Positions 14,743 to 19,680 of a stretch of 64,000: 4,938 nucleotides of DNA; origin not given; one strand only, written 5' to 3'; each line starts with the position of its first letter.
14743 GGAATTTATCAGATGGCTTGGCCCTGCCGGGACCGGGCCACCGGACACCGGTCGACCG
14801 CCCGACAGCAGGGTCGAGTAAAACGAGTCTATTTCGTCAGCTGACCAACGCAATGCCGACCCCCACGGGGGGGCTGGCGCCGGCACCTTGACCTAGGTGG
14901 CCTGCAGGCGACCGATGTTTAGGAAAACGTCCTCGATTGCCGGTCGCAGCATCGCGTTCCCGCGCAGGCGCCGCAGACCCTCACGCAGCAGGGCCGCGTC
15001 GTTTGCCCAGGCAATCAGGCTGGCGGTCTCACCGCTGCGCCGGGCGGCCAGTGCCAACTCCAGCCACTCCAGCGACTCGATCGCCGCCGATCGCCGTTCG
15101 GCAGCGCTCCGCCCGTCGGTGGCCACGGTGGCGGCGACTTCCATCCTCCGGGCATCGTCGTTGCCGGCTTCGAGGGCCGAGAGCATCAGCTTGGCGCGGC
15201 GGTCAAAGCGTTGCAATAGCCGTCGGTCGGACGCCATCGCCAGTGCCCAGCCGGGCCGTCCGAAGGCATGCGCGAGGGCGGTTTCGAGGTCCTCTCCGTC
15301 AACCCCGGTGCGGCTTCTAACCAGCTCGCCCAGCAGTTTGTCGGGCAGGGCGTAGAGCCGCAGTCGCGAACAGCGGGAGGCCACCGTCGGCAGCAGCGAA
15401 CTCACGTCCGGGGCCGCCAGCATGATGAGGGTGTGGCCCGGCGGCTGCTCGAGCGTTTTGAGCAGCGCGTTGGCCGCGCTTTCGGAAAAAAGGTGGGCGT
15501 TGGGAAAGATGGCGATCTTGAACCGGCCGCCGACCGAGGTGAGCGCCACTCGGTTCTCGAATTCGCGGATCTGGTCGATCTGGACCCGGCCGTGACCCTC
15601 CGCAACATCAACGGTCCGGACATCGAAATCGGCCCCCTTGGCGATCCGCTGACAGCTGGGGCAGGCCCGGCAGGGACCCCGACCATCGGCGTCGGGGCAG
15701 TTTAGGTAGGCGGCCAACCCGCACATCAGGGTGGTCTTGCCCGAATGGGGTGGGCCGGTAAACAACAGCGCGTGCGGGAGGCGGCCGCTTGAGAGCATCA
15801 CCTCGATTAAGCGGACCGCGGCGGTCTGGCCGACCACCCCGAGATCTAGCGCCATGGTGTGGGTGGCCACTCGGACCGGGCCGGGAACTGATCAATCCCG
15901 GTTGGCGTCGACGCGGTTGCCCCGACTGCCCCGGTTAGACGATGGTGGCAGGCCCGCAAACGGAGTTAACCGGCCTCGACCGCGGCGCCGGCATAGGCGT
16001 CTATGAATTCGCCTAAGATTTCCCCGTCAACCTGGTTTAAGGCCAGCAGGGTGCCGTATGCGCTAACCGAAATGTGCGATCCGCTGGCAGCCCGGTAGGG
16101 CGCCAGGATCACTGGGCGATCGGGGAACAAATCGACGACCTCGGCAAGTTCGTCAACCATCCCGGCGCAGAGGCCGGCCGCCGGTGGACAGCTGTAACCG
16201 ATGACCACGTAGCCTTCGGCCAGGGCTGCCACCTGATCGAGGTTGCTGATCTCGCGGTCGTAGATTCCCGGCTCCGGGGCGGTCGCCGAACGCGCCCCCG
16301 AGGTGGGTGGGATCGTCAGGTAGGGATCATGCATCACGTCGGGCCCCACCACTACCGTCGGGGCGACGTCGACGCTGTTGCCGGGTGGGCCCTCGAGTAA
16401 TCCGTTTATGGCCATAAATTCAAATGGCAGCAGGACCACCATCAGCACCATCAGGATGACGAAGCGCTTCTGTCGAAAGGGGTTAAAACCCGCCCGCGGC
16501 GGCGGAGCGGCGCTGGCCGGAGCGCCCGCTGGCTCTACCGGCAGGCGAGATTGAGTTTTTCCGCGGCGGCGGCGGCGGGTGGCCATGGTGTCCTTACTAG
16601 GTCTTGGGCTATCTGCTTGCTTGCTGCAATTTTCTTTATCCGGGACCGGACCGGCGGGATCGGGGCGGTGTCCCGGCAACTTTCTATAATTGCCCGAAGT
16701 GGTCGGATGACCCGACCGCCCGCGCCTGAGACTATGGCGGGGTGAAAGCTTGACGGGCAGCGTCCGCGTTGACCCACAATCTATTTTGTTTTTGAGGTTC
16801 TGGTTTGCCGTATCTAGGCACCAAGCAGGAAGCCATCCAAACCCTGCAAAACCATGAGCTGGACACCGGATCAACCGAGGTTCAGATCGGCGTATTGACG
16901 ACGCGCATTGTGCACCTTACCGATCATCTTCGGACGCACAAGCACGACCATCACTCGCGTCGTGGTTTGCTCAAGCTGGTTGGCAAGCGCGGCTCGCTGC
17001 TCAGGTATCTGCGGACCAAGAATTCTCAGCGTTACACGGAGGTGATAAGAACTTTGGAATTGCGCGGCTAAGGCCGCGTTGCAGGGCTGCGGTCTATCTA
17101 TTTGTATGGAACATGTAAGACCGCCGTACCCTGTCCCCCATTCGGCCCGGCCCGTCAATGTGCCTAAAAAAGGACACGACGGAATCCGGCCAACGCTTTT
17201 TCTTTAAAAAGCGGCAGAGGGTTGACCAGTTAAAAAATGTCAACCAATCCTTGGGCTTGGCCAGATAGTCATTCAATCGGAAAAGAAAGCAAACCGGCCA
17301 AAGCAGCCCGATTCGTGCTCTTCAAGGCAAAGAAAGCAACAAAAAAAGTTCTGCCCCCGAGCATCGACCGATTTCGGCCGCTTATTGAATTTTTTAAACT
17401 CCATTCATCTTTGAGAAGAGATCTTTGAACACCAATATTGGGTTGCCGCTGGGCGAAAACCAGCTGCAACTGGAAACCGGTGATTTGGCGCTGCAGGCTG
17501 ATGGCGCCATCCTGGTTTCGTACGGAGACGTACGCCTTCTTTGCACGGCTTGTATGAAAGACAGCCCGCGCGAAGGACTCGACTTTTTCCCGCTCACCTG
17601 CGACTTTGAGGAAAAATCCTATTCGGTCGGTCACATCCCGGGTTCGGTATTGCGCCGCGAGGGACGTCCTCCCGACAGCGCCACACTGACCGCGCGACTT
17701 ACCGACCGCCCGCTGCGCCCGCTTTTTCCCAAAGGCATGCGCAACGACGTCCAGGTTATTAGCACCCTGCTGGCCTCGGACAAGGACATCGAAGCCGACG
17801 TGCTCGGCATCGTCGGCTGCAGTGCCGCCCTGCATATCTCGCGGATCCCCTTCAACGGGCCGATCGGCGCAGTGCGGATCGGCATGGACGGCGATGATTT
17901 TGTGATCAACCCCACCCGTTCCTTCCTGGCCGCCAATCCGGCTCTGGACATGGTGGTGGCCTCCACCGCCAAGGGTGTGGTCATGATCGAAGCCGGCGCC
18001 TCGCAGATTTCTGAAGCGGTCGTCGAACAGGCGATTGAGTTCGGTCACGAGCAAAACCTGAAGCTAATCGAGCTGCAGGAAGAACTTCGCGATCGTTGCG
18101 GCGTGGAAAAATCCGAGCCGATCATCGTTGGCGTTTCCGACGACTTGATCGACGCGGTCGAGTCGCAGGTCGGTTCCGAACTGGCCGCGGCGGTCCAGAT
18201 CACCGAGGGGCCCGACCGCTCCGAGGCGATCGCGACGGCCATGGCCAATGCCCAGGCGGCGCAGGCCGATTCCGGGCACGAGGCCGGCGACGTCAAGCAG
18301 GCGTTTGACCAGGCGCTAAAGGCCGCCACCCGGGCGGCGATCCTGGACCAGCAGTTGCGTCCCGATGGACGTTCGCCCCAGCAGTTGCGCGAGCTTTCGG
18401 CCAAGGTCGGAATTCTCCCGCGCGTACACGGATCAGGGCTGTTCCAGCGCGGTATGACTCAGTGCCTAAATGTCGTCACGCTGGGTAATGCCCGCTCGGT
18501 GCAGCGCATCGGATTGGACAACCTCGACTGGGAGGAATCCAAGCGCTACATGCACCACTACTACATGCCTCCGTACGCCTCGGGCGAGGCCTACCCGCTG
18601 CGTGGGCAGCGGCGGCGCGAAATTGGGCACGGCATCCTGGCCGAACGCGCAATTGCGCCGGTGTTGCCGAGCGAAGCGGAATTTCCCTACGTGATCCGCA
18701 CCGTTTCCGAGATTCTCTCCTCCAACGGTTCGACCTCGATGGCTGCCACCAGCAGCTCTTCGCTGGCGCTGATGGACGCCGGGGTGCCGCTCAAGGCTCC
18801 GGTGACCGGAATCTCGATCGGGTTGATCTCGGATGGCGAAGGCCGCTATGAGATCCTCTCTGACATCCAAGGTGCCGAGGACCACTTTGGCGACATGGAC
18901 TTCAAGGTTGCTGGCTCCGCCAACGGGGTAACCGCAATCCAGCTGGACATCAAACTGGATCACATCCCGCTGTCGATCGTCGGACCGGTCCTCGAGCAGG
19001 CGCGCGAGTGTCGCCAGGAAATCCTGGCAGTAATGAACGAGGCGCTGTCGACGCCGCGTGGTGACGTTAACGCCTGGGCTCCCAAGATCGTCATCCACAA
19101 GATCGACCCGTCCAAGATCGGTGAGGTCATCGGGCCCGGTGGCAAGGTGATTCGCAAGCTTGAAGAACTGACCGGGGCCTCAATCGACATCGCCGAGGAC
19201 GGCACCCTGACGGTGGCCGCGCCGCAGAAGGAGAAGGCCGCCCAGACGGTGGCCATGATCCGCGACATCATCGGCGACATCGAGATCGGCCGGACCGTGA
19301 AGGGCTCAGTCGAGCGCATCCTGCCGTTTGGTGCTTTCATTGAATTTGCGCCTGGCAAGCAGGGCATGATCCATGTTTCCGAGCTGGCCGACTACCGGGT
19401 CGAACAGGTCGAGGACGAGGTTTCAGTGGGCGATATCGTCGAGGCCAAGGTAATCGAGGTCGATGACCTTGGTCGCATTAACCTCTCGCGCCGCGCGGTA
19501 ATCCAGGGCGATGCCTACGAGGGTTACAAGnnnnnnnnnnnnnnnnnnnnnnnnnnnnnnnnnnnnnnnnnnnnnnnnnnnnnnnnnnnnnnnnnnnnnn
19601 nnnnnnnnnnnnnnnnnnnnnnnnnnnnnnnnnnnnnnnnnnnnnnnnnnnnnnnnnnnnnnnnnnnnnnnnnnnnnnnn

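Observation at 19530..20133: PNPase with a ~190-aa C-terminal RGG/FRGG-repeat tail encoded by near-perfect tandem DNA repeats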

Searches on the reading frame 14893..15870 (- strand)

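Call 26: search_protein_families(library=pfam, proteins=[window:14893-15870:-])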
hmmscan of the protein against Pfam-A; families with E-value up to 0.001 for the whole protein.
window:14893-15870:- (325 aa): 1 family
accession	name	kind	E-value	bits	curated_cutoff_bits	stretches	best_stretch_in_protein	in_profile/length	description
PF13177.12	DNA_pol3_delta2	-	1.2e-38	133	27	1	15-173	2-158/161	DNA polymerase III, delta subunit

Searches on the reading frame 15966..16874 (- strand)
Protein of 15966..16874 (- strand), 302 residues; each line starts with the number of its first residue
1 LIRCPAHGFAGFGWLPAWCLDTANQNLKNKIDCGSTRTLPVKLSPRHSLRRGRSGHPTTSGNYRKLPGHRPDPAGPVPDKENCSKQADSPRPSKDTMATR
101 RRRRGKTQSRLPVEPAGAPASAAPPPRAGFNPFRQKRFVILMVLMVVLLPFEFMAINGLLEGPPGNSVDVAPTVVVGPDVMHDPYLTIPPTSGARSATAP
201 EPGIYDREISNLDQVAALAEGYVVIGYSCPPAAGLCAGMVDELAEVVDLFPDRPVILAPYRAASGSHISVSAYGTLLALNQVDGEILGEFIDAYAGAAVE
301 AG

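Call 27: search_protein_families(library=pfam, proteins=[window:15966-16874:-])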
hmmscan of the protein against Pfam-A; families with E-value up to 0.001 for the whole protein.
window:15966-16874:- (302 aa): 1 family
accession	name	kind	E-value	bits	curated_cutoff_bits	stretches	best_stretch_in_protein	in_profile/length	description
PF11303.13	DUF3105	-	5.2e-13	49.6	25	1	185-297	10-118/130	Protein of unknown function (DUF3105)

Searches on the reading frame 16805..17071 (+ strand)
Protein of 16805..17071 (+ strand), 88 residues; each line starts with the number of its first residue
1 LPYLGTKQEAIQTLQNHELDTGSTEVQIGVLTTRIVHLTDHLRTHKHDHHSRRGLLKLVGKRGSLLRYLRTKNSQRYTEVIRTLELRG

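Call 4: search_protein_families(library=pfam, proteins=[window:16805-17071:+])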
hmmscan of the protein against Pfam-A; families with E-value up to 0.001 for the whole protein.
window:16805-17071:+ (88 aa): 1 family
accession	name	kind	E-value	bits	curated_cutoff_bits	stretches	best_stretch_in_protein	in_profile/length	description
PF00312.27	Ribosomal_S15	-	7.8e-32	109.7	31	1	7-87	1-81/81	Ribosomal protein S15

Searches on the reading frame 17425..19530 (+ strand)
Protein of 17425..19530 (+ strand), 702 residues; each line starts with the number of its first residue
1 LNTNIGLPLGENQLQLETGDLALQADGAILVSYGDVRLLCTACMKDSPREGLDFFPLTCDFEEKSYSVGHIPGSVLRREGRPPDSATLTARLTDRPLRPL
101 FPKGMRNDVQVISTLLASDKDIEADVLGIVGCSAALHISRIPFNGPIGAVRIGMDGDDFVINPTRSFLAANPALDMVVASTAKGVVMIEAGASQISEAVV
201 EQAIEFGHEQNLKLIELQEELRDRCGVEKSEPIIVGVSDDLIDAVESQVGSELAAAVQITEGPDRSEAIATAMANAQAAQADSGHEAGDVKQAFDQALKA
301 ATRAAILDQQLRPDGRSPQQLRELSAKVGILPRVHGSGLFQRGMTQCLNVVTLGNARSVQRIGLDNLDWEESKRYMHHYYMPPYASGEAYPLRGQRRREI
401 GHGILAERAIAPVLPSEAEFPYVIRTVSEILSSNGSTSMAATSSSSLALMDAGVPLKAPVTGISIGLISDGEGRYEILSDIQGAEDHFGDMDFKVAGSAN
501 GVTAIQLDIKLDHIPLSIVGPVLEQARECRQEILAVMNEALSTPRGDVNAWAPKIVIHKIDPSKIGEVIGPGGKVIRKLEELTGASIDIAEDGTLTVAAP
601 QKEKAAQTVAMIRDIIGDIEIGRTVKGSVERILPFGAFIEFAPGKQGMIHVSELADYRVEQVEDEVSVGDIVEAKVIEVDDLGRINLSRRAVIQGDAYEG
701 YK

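Call 8: find_related_loci(query=window:17425-19530:+, collection=genome_contigs, flank=4000)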
Query window:17425-19530:+ (702 aa) in genome_contigs; peptide patterns used: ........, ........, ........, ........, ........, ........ (x = any residue, [..] = any of these).
600 stretches matched a pattern (row limit reached: there are more); 595 encode a relative of the query (tblastn E <= 1e-3); the best 80 are kept; 80 distinct loci.
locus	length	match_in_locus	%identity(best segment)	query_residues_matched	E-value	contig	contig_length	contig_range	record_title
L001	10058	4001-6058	54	9-695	0e+0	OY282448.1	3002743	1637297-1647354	MAG: uncultured Chloroflexota bacterium genome assembly, chromosome: 1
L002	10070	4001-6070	54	9-699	0e+0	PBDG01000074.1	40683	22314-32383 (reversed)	MAG: Rhodospirillaceae bacterium isolate SP354 MHASMcontig_3092461, whole genome shotgun sequence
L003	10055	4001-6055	55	9-694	0e+0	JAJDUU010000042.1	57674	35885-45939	MAG: Chloroflexota bacterium isolate jk18x1bzbins.9 k141_795882, whole genome shotgun sequence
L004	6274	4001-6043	50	9-694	0e+0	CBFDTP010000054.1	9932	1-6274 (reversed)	MAG TPA_asm: uncultured Dehalococcoidia bacterium isolate SRR6823440_metabat2_48 genome assembly, contig: ERZ650341.4476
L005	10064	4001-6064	50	1-693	0e+0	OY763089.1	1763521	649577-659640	MAG: Dehalococcoidia bacterium isolate e66569de-989e-459c-8942-bbbb2819a0b0 genome assembly, chromosome: 1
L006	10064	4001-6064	49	1-693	0e+0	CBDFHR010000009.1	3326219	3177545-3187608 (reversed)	MAG: Dehalococcoidia bacterium isolate d69144cb-8fdf-44db-909b-5cac20385fca genome assembly, contig: contig_9, whole gen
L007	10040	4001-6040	49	14-699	0e+0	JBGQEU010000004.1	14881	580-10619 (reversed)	MAG: Dehalococcoidia bacterium isolate OBJ2_061818_090_7 k141_1553346_length_14881_cov_11.0000, whole genome shotgun seq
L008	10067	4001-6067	49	1-693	0e+0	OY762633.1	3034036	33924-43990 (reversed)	MAG: Dehalococcoidia bacterium isolate 17254eae-7cb3-4ac9-839e-465292e2b3d4 genome assembly, chromosome: 1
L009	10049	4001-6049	50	9-695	0e+0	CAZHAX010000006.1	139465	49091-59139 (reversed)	MAG TPA_asm: uncultured Anaerolineales bacterium isolate binchicken_co116_387 genome assembly, contig: NODE_35_length_13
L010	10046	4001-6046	48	9-693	0e+0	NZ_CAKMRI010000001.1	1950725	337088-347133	Mediannikoviicoccus vaginalis strain Marseille-Q5883, whole genome shotgun sequence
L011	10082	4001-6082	47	7-699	0e+0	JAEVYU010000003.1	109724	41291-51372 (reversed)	MAG: Bacillota bacterium isolate OH_PBB_143 k127_1814239, whole genome shotgun sequence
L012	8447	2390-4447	47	1-690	0e+0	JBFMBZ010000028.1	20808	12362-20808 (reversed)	MAG: Candidatus Omnitrophota bacterium isolate MAG177 MAG177_28, whole genome shotgun sequence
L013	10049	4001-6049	49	9-696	0e+0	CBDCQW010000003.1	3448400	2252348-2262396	MAG: Dehalococcoidia bacterium isolate 156317b5-1015-4f7b-970c-a7c120c590d5 genome assembly, contig: contig_3, whole gen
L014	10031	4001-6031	47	9-688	0e+0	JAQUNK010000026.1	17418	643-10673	MAG: Candidatus Omnitrophota bacterium isolate STD1_176 NODE_7645_length_17418_cov_6.198832_Sandtown_D1, whole genome sh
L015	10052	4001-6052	47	3-690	0e+0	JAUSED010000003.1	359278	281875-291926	MAG: Candidatus Omnitrophota bacterium isolate E14_maxbin.165 E14_k141_1203418, whole genome shotgun sequence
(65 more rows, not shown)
